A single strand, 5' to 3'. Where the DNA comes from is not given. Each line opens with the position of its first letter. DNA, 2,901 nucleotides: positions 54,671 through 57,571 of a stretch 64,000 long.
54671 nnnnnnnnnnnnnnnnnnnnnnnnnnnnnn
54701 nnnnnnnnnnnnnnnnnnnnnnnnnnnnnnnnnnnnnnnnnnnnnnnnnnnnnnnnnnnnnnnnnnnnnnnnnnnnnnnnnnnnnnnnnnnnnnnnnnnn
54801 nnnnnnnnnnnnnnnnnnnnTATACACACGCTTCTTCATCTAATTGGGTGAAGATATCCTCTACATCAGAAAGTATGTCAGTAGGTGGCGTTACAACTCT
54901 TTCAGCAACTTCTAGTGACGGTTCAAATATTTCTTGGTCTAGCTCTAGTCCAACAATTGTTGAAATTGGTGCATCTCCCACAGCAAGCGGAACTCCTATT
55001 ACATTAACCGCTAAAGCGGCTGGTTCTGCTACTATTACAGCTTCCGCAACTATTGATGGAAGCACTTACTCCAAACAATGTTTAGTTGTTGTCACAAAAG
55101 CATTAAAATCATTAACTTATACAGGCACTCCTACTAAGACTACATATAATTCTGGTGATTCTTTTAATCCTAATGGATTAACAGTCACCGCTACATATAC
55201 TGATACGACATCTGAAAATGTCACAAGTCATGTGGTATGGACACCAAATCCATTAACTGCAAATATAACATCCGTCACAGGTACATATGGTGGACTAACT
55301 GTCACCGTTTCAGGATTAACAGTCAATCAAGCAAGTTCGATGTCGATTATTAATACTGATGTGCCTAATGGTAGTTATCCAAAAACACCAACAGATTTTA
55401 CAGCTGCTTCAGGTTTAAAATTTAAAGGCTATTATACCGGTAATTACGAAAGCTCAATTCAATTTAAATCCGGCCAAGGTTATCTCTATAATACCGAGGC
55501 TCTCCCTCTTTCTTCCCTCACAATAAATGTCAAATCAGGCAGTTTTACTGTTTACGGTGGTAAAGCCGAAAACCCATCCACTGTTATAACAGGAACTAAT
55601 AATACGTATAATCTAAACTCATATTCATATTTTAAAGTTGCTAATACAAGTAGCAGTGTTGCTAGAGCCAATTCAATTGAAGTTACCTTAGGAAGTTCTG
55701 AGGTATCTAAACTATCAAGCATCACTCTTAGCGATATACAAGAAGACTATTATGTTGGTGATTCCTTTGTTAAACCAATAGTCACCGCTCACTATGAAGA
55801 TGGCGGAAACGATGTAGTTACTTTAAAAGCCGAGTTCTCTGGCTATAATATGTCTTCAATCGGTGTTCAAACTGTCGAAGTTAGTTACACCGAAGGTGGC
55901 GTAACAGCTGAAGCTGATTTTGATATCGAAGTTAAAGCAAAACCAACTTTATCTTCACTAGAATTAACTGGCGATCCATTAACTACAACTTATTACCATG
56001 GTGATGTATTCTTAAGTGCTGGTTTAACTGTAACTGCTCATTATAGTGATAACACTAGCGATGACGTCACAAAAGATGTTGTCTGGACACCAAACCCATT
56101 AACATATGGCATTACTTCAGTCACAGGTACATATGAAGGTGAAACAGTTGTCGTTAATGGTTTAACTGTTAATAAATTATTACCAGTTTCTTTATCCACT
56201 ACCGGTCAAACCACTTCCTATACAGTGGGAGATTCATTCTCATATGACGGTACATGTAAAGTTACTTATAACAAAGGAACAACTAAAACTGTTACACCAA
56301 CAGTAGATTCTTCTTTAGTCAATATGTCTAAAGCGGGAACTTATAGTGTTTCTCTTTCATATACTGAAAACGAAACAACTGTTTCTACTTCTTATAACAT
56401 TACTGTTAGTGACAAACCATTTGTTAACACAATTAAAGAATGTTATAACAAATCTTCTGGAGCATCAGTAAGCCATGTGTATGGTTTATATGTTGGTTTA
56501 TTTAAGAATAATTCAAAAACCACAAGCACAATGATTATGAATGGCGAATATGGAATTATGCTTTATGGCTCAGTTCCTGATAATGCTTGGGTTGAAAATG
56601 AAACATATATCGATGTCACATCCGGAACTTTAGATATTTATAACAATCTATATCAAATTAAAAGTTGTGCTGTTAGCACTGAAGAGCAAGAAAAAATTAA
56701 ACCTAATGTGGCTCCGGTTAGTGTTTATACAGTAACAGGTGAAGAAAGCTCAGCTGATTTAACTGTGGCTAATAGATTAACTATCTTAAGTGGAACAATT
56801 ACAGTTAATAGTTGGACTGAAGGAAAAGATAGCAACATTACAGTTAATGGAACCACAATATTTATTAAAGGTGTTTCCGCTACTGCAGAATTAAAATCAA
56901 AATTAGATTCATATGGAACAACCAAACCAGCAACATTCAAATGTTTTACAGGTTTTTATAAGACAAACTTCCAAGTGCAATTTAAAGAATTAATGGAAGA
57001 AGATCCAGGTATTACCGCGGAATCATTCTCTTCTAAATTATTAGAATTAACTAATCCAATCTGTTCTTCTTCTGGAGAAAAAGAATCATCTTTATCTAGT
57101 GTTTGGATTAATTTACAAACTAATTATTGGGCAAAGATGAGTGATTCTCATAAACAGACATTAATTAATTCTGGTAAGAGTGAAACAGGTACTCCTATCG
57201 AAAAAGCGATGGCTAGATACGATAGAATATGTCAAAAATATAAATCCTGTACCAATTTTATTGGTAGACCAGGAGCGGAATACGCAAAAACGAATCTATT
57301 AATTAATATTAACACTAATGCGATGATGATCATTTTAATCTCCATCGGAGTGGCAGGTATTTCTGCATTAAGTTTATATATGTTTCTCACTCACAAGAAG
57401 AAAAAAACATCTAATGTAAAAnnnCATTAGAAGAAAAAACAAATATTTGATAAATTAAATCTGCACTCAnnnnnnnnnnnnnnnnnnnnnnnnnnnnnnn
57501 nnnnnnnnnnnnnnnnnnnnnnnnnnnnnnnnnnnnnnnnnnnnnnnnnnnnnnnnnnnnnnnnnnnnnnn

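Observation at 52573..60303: Tandem array of three paralogous Endonuclease-I-domain surface proteins decorated with Big_3 Ig-like domains and membrane anchors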

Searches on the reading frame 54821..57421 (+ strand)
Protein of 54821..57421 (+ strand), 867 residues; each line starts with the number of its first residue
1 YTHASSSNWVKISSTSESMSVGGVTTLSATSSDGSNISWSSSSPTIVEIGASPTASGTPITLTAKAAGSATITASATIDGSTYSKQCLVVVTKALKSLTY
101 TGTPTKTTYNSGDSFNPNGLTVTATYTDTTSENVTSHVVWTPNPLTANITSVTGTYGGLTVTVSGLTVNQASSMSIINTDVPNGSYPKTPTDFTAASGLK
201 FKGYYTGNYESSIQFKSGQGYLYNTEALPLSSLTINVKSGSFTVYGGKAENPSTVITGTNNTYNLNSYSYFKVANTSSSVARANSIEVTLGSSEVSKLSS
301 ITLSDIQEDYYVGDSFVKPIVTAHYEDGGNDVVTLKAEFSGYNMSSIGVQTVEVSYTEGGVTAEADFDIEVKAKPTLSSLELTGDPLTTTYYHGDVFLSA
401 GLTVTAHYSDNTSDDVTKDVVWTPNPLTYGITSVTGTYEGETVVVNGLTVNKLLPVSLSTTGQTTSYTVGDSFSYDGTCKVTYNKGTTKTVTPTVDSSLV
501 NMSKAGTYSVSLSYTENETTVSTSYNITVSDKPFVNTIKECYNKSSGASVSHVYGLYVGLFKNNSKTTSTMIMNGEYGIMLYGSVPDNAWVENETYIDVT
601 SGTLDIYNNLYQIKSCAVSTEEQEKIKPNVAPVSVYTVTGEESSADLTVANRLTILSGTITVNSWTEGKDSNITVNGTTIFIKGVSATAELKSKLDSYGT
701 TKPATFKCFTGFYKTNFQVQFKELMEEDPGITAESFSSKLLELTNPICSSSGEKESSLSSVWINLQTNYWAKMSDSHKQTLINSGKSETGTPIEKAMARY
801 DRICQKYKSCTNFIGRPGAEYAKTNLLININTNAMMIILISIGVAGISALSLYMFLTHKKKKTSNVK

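Call 38: find_homologous_proteins(query=window:54821-57421:+)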
Query window:54821-57421:+ (867 aa): 369 proteins with E <= 0.001 among 8000 candidates; the best 120 are listed.
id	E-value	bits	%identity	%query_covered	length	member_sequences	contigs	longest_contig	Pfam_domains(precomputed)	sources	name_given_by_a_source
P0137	0.0e+0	1723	92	100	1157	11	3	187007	PF07523.19,PF04231.20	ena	-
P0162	6.2e-208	711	45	99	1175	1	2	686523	PF07523.19,PF04231.20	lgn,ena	-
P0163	2.6e-173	597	48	63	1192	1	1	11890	PF07523.19,PF04231.20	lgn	-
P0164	2.8e-165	570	45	55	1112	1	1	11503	PF07523.19,PF04231.20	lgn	-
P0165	1.2e-161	558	46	54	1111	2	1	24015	PF07523.19,PF04231.20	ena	-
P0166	6.8e-144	500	40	98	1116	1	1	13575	PF26182.1,PF07523.19,PF02368.25,PF04231.20,PF26918.1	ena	-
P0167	6.2e-141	490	39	97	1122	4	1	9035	PF07523.19,PF02368.25,PF04231.20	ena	-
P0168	9.7e-140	486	39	98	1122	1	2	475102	PF07523.19,PF04231.20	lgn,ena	-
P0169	3.6e-132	461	45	65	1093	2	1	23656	PF07523.19,PF04231.20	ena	-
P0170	2.1e-131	458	40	58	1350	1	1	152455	PF07523.19,PF04231.20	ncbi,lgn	-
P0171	4.6e-131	457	38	93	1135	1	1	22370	PF07523.19,PF02368.25,PF04231.20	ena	-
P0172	2.8e-129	451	43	51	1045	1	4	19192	PF04231.20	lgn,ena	-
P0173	8.1e-129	450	44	49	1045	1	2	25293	PF04231.20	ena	-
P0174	6.6e-114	400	39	48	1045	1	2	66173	PF04231.20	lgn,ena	-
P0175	5.5e-110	387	45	60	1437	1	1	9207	PF07523.19,PF02368.25,PF04231.20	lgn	-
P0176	1.6e-109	386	40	47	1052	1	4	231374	PF04231.20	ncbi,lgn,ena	-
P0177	7.5e-105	370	41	63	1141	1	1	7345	PF07523.19,PF04231.20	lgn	-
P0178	3.6e-104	368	42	60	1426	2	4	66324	PF07523.19,PF04231.20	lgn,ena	-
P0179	3.5e-102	362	38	79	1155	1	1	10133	PF07523.19,PF04231.20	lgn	-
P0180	1.6e-95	340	37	80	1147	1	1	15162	PF07523.19,PF02368.25,PF04231.20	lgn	-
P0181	2.3e-95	339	45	59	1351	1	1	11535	PF07523.19,PF04231.20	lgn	-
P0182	1.2e-92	330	38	59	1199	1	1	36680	PF07523.19,PF21461.4,PF02368.25,PF04231.20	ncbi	-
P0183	4.4e-89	318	51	29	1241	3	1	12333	PF07523.19,PF02368.25,PF04231.20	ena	-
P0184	2.3e-88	316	42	60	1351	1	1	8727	PF07523.19,PF04231.20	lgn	-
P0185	1.6e-81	293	37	56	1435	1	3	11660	PF07523.19,PF02368.25,PF04231.20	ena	-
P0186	1.8e-81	293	38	47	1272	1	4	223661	PF07523.19,PF02368.25,PF04231.20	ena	-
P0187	4.6e-81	292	45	48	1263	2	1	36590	PF07523.19,PF04231.20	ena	-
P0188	9.8e-81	291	37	60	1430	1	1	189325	PF07523.19,PF04231.20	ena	-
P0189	1.7e-80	290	37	60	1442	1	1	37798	PF07523.19,PF04231.20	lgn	-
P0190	1.8e-80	290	38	60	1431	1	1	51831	PF07523.19,PF02368.25,PF04231.20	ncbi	-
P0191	3.3e-80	289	43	60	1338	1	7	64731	PF07523.19,PF04231.20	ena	-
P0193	7.9e-80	288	41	41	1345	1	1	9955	PF07523.19,PF04231.20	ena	-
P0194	8.1e-80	288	38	37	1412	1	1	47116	PF07523.19,PF02368.25,PF04231.20,PF26918.1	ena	-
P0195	5.4e-79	285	41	41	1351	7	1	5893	PF07523.19,PF04231.20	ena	-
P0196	9.5e-79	284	41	55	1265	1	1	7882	PF07523.19,PF04231.20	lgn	-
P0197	4.3e-78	282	44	54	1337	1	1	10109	PF07523.19,PF04231.20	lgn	-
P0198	3.2e-77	279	57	20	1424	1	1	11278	PF07523.19,PF04231.20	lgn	-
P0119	3.1e-75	273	39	45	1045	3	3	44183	PF22359.3,PF02368.25,PF04231.20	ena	-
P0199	3.3e-75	272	34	60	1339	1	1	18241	PF07523.19,PF04231.20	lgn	-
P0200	2.3e-73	266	35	99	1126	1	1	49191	PF04231.20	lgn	-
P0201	2.6e-73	266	53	19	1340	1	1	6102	PF07523.19,PF02368.25,PF04231.20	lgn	-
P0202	4.8e-73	265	36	46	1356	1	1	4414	PF07523.19,PF04231.20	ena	-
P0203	1.0e-72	264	37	45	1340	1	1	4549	PF07523.19,PF04231.20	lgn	-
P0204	1.2e-72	264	57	20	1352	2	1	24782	PF07523.19,PF04231.20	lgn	-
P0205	1.4e-72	264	37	60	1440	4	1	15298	PF07523.19,PF04231.20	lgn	-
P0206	1.4e-72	264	57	20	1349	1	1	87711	PF07523.19,PF04231.20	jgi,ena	-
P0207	1.6e-72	264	33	57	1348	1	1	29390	PF07523.19,PF02368.25,PF04231.20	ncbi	-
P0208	3.4e-72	262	38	47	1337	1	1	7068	PF07523.19,PF04231.20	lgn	-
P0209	3.5e-72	262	38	47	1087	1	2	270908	PF07523.19,PF02368.25,PF04231.20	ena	-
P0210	1.0e-71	261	37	55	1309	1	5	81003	PF07523.19,PF02368.25,PF04231.20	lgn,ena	-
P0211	1.5e-71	260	35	52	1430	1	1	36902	PF07523.19,PF04231.20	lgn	-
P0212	2.7e-71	259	41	16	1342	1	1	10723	PF07523.19,PF04231.20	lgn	-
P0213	3.1e-70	256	46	31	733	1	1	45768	PF07523.19,PF04231.20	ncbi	-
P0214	9.2e-70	254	55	19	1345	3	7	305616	PF07523.19,PF04231.20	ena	-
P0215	2.1e-68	250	35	61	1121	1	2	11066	PF07523.19,PF04231.20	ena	-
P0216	7.9e-68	248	42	16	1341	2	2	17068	PF07523.19,PF04231.20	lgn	-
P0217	1.5e-66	244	43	15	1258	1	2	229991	PF07523.19,PF04231.20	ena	-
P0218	1.9e-64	237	43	34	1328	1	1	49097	PF07523.19,PF04231.20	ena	-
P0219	4.5e-64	236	34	61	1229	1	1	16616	PF07523.19,PF02368.25,PF04231.20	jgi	-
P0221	1.5e-63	234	40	51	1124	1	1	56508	PF07523.19,PF21461.4,PF02368.25,PF04231.20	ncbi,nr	ncbi:MAG: endonuclease [Erysipelotrichaceae bacterium]|nr:endonuclease [Erysipelotrichaceae bacteriu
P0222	2.4e-61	227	42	41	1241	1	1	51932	PF07523.19,PF04231.20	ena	-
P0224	3.8e-59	219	36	36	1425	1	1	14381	PF07523.19,PF02368.25,PF04231.20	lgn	-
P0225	4.8e-59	219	44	43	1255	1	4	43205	PF07523.19,PF04231.20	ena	-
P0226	1.3e-58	218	36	61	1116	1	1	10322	PF07523.19,PF21461.4,PF02368.25,PF04231.20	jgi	-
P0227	1.1e-57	214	37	61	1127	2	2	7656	PF07523.19,PF04231.20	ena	-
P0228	1.6e-56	211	32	40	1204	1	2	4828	PF07523.19,PF04231.20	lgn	-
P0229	1.8e-56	210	38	54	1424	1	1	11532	PF07523.19,PF04231.20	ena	-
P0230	1.6e-55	207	36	67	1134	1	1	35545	PF07523.19,PF04231.20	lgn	-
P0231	2.7e-55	207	36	28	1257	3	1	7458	PF26182.1,PF07523.19,PF02368.25,PF04231.20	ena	-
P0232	3.9e-55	206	36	27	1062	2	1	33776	PF07523.19,PF04231.20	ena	-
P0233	1.4e-54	204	32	60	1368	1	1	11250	PF07523.19,PF04231.20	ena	-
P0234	3.3e-53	200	36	60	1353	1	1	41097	PF07523.19,PF04231.20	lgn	-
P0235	6.9e-53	199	36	60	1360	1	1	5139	PF07523.19,PF04231.20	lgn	-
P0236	2.8e-52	197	38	60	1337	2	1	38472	PF07523.19,PF02368.25,PF04231.20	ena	-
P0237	5.7e-51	192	37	58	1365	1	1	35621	PF07523.19,PF02368.25,PF04231.20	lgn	-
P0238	8.6e-51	192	36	57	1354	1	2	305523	PF07523.19,PF04231.20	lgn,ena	-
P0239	2.0e-50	190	41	16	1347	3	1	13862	PF07523.19,PF04231.20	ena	-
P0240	7.8e-50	189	37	47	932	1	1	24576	PF07523.19,PF02368.25,PF04231.20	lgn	-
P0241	5.3e-49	186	55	19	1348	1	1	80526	PF07523.19,PF04231.20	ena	-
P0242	8.6e-49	185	46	18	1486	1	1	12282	PF07523.19,PF04231.20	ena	-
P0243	1.0e-48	185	29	40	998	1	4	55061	PF04231.20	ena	-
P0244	5.9e-48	182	41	28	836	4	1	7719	PF07523.19,PF02368.25,PF04231.20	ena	-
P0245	1.5e-47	181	38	60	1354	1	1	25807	PF07523.19,PF04231.20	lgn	-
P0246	2.8e-46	177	56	20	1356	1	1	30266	PF07523.19,PF02368.25,PF04231.20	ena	-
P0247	6.5e-46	176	42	15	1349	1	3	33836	PF07523.19,PF04231.20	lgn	-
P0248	7.5e-46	175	37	42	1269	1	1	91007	PF07523.19,PF02368.25,PF04231.20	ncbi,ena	-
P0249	1.8e-45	174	35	52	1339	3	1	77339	PF07523.19,PF02368.25,PF04231.20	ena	-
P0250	3.3e-45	173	38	46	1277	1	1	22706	PF07523.19,PF02368.25,PF04231.20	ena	-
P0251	8.5e-45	172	37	54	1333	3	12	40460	PF07523.19,PF04231.20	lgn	-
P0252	1.8e-44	171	40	29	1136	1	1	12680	PF07523.19,PF04231.20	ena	-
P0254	1.6e-43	168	37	49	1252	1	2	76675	PF07523.19,PF02368.25,PF04231.20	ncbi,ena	-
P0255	5.4e-43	166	35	58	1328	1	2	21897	PF26182.1,PF07523.19,PF02368.25,PF04231.20,PF26918.1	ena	-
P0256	1.3e-42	165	37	49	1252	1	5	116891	PF07523.19,PF02368.25,PF04231.20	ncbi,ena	-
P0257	1.1e-41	162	35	62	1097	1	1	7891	PF07523.19,PF04231.20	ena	-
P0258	1.1e-40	158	39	41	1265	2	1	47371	PF07523.19,PF04231.20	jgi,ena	-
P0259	2.6e-40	157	45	18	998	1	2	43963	PF07523.19,PF04231.20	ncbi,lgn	-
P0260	6.2e-40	156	48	18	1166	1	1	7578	PF07523.19,PF04231.20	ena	-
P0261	1.6e-39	154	45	14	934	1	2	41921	PF07523.19,PF02368.25,PF04231.20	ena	-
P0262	3.0e-39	153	35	45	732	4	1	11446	PF07523.19,PF21461.4,PF02368.25,PF04231.20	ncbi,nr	ncbi:MAG TPA: Ig-like domain-containing protein, partial [Bacilli bacterium]|nr:Ig-like domain-conta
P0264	1.3e-38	151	29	57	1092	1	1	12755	PF07523.19,PF04231.20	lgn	-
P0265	1.6e-38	151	39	18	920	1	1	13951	PF07523.19,PF04231.20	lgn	-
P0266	2.7e-38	150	46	15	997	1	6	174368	PF07523.19,PF04231.20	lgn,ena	-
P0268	3.4e-38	150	46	15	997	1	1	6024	PF07523.19,PF04231.20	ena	-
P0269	6.5e-38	149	45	18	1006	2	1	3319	PF07523.19,PF04231.20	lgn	-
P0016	6.9e-38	149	37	46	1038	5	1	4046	PF04231.20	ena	-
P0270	2.9e-37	147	54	8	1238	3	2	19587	PF07523.19,PF02368.25,PF04231.20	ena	-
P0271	3.6e-37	147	41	14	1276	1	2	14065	PF07523.19,PF04231.20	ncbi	-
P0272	6.9e-37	146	37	50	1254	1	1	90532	PF07523.19,PF02368.25,PF04231.20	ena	-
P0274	1.7e-35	141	34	28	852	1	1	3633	PF07532.18,PF07523.19,PF04231.20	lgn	-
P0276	2.1e-34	138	42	14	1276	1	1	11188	PF07523.19,PF04231.20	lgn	-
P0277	2.2e-34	137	45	18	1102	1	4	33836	PF07523.19,PF04231.20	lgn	-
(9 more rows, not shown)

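Call 74: find_encoding_contigs(protein=P0162, flank=10000, max_places=1)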
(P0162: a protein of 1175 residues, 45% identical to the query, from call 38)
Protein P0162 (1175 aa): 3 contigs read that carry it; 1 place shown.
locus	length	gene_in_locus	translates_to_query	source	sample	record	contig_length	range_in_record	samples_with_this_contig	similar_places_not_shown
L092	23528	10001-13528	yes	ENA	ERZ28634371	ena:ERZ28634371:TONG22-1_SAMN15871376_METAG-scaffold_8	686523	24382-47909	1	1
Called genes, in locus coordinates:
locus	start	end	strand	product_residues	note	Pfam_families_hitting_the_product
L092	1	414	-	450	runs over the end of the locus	PF12708:Pect-lyase_RHGA_epim (faint), PF00295:Glyco_hydro_28, PF13229:Beta_helix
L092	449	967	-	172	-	PF13420:Acetyltransf_4 (weak), PF13302:Acetyltransf_3, PF00583:Acetyltransf_1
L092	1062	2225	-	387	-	PF00389:2-Hacid_dh, PF02826:2-Hacid_dh_C, PF03446:NAD_binding_2 (weak), PF03807:F420_oxidored (weak)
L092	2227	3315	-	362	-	PF00266:Aminotran_5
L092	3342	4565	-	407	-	PF06245:DUF1015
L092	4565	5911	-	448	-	PF02812:ELFV_dehydrog_N, PF00208:ELFV_dehydrog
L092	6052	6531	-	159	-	PF04970:LRAT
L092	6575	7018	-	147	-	PF00383:dCMP_cyt_deam_1, PF14437:MafB19-deam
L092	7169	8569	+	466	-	PF01523:PmbA_TldD_1st, PF19290:PmbA_TldD_2nd, PF19289:PmbA_TldD_3rd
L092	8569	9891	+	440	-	PF01523:PmbA_TldD_1st (weak), PF19290:PmbA_TldD_2nd, PF19289:PmbA_TldD_3rd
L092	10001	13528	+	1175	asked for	PF04231:Endonuclease_1, PF07523:Big_3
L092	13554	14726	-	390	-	-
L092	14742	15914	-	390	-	PF00465:Fe-ADH, PF13685:Fe-ADH_2, PF25137:ADH_Fe_C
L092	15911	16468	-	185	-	PF00440:TetR_N (weak), PF14278:TetR_C_8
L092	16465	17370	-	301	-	PF04227:Indigoidine_A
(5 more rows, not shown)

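Call 75: find_encoding_contigs(protein=P0168, flank=10000, max_places=1)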
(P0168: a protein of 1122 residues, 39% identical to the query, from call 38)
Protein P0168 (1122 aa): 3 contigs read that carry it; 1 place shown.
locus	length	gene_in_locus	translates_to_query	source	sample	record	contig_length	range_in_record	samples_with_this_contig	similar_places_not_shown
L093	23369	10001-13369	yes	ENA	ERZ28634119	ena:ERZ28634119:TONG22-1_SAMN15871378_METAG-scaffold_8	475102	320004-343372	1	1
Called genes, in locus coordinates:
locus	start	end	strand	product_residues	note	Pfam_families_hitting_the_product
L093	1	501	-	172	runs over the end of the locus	-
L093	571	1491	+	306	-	PF00696:AA_kinase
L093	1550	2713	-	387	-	PF00389:2-Hacid_dh, PF02826:2-Hacid_dh_C, PF03446:NAD_binding_2 (weak)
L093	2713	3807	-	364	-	PF00266:Aminotran_5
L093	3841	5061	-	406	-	PF06245:DUF1015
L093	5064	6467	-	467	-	PF02812:ELFV_dehydrog_N, PF00208:ELFV_dehydrog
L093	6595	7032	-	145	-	PF00383:dCMP_cyt_deam_1, PF14437:MafB19-deam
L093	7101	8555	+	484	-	PF01523:PmbA_TldD_1st, PF19290:PmbA_TldD_2nd (weak), PF19289:PmbA_TldD_3rd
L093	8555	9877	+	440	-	PF01523:PmbA_TldD_1st (weak), PF19290:PmbA_TldD_2nd, PF19289:PmbA_TldD_3rd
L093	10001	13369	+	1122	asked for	PF04231:Endonuclease_1, PF07523:Big_3 (weak)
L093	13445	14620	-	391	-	-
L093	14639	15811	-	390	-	PF00465:Fe-ADH, PF13685:Fe-ADH_2, PF25137:ADH_Fe_C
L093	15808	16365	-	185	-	PF00440:TetR_N (weak), PF14278:TetR_C_8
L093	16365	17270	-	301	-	PF04227:Indigoidine_A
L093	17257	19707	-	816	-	PF00122:E1-E2_ATPase, PF00702:Hydrolase, PF08282:Hydrolase_3 (weak)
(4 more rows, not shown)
